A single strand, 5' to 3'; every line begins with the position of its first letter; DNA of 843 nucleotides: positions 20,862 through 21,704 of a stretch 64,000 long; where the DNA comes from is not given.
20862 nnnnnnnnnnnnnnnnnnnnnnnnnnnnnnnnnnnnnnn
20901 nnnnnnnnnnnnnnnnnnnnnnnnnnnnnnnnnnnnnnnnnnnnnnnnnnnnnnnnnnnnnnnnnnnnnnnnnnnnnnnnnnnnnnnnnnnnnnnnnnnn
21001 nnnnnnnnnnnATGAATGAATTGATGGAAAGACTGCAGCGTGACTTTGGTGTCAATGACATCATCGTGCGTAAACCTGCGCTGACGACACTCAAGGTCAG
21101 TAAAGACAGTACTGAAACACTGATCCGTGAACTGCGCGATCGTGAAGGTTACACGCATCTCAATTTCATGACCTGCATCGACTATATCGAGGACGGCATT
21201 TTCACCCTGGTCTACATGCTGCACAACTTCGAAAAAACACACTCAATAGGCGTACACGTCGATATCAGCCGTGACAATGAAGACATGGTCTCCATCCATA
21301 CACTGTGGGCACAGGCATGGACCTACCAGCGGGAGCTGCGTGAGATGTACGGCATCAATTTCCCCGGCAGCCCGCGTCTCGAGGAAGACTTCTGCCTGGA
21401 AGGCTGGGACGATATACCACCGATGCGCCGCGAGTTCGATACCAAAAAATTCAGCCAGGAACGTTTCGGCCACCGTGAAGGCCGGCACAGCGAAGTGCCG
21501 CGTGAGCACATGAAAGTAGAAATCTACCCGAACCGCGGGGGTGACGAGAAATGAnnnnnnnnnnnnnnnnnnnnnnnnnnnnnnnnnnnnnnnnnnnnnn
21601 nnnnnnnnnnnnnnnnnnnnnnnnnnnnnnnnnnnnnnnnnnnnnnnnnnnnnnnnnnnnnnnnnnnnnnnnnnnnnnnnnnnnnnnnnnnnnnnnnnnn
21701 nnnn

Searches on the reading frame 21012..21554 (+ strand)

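Call 92: search_protein_families(library=pfam, proteins=[window:21012-21554:+], max_evalue=0.00001)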
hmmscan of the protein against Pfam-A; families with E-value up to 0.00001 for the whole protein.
window:21012-21554:+ (180 aa): 1 family
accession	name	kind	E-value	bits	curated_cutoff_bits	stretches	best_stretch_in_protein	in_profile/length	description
PF00329.25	Complex1_30kDa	-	4.8e-24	85.7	22.5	1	28-147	2-123/124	Respiratory-chain NADH dehydrogenase, 30 Kd subunit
